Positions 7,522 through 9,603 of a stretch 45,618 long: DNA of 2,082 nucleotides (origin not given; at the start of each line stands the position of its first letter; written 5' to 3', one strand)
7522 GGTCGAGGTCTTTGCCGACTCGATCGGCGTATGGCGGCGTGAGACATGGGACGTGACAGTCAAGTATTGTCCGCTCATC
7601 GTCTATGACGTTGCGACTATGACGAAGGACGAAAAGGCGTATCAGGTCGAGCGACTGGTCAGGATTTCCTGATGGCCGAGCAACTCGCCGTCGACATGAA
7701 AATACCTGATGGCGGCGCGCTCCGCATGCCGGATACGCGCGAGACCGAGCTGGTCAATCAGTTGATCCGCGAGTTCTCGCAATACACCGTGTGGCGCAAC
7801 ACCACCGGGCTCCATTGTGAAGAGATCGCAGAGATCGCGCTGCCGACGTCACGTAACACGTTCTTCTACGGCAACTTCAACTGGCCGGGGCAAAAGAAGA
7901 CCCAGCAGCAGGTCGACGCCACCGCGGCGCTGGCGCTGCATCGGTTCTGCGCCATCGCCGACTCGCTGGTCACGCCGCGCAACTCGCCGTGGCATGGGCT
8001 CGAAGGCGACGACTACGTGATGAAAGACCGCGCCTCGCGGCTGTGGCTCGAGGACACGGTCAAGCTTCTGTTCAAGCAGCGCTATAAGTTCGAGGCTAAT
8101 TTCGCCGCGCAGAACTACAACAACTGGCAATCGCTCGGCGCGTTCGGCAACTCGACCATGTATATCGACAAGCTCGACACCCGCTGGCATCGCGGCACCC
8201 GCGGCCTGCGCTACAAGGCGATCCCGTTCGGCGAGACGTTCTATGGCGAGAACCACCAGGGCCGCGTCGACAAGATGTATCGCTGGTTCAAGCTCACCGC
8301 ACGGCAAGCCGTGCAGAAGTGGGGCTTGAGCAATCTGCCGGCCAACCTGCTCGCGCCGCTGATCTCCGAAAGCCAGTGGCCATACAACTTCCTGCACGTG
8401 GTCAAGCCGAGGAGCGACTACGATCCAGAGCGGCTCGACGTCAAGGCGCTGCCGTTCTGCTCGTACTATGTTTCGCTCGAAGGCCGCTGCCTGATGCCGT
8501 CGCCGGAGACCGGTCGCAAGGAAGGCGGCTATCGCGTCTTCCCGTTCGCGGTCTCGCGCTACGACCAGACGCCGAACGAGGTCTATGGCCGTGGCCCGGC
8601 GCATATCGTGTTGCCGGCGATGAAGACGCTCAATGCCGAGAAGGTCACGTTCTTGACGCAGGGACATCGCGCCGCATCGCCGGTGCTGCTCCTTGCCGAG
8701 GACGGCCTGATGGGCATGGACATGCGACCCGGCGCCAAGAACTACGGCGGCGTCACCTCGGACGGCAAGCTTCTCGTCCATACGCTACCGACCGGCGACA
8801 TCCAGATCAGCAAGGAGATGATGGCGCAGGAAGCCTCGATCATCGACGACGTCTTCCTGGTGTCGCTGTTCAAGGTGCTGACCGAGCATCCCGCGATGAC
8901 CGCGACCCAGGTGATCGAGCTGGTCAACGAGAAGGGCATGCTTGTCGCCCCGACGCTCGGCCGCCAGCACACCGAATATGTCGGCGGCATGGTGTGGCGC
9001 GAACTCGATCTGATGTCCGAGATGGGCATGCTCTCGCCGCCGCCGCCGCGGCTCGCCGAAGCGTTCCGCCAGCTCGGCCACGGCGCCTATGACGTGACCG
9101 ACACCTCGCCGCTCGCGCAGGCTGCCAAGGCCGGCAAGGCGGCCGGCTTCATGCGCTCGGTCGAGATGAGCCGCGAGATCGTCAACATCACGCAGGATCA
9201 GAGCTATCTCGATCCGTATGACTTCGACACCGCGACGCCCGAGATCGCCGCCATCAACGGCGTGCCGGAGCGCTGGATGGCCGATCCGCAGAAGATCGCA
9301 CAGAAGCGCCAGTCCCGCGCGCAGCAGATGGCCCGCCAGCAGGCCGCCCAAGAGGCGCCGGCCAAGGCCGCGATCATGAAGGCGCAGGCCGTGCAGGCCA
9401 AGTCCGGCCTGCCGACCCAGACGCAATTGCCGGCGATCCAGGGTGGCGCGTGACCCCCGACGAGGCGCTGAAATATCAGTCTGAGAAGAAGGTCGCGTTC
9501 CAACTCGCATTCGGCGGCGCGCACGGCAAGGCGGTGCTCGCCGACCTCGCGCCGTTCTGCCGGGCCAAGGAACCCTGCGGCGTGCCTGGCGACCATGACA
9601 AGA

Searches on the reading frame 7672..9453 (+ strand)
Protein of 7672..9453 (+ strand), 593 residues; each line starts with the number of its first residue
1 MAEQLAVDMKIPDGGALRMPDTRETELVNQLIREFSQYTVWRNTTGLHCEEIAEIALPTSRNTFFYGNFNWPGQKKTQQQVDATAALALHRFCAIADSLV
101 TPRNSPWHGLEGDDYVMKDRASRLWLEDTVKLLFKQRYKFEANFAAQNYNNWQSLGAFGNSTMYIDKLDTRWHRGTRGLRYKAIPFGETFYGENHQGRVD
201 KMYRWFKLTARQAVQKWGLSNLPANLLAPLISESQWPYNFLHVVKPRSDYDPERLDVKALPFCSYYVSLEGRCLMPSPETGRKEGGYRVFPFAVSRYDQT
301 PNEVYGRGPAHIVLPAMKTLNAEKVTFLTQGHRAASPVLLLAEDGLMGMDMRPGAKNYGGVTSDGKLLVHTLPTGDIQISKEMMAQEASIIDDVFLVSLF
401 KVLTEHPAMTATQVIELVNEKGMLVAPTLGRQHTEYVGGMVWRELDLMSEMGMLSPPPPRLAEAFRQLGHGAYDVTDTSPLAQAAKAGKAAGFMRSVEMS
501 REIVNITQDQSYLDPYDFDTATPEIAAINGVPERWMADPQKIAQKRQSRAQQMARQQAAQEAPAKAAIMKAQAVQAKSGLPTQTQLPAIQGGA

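Call 35: search_protein_families(library=phrogs, proteins=[window:7672-9453:+], max_evalue=0.00001)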
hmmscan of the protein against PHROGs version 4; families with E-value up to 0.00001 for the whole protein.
window:7672-9453:+ (593 aa): 3 families
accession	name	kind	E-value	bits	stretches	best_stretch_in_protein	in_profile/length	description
phrog_332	-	connector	3.1e-100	337.2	1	21-578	4-547/560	head-tail adaptor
phrog_21643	-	unknown function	2.8e-23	83.4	1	375-577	58-254/268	-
phrog_21528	-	unknown function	2.7e-17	64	1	29-254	4-223/224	-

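Call 75: search_dna_similar(query=window:7672-9453:+, collection=phages, mode=protein, max_evalue=1e-10, max_rows=15)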
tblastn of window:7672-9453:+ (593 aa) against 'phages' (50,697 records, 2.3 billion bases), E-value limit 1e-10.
Records with a match: 179; places in all: 179; records where one place covers at least 80% of the query: 61.
Best place of each record, by identity: <60% 179.
By first word of the organism name: Vibrio 44; Pelagibacter 22; Pseudomonas 16; Escherichia 14; Liberibacter 12; Salmonella 12; Caudoviricetes 9; Burkholderia 5; Bordetella 5; Bacteriophage 4; and 17 more.
By host as written in the record: - 47; Candidatus Pelagibacter ubique HTCC1062 14; Vibrio cholerae 2095 9; Vibrio cholerae 6; Pseudomonas aeruginosa PA14 5; Candidatus Pelagibacter sp. HTCC1062 4; Candidatus Liberibacter asiaticus UF506 4; Escherichia coli O157:H7 4; and 62 more.
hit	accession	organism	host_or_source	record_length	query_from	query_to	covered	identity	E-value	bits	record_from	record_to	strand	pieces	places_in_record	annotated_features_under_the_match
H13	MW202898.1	Caudoviricetes sp.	Manatee Spring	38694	26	542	87%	46.4%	4e-143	464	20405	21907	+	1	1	head to tail connecting protein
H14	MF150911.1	Ralstonia phage DU_RP_II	Ralstonia solanacearum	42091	20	542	88%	43.1%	4e-124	409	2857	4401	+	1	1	head-tail connector protein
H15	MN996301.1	Ralstonia phage RpY1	Ralstonia solanacearum SL341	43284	20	542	88%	42.9%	1e-123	407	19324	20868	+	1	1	hypothetical protein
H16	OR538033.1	Ralstonia phage C22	Ralstonia sp. RS3/1-1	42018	24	542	88%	42.6%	1e-122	405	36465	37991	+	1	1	hypothetical protein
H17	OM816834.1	Stenotrophomonas phage vB_SmeS_BUCT708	Stenotrophomonas maltophilia BUCT708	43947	24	532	86%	35.0%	2e-83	291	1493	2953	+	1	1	head-tail adapter protein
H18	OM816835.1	Stenotrophomonas phage vB_SmeS_BUCT709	Stenotrophomonas maltophilia BUCT709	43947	24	532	86%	35.0%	2e-83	291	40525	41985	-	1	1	portal protein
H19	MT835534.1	Bacteriophage sp.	human fecal samples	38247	11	542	90%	30.9%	9e-58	215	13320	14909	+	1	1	record has no annotation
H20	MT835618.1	Bacteriophage sp.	human fecal samples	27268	51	542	83%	31.9%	1e-56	212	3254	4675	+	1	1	record has no annotation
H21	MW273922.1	Pelagibacter phage HTVC034P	Candidatus Pelagibacter sp. HTCC1062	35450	24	542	88%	27.8%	5e-47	184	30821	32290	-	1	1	head-tail connector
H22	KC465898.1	Pelagibacter phage HTVC010P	Candidatus Pelagibacter ubique HTCC1062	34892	25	536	86%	28.1%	4e-46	181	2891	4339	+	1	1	head-tail connector protein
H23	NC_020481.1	Pelagibacter phage HTVC010P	Candidatus Pelagibacter ubique HTCC1062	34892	25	536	86%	28.1%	4e-46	181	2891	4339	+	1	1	head-tail adaptor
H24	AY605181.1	Burkholderia phage BcepC6B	-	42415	73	481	69%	35.1%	7e-66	239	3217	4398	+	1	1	g05: gp05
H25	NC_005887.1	Burkholderia phage BcepC6B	Burkholderia cepacia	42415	73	481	69%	35.1%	7e-66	239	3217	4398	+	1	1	head-tail adaptor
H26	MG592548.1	Vibrio phage 1.182.O._10N.286.46.E1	Vibrio breoganii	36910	72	532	78%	31.1%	1e-63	233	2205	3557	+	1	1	head to tail connecting protein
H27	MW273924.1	Pelagibacter phage HTVC100P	Candidatus Pelagibacter sp. HTCC7211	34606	21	536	87%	27.8%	4e-45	178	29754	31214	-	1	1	head-tail connector | hypothetical protein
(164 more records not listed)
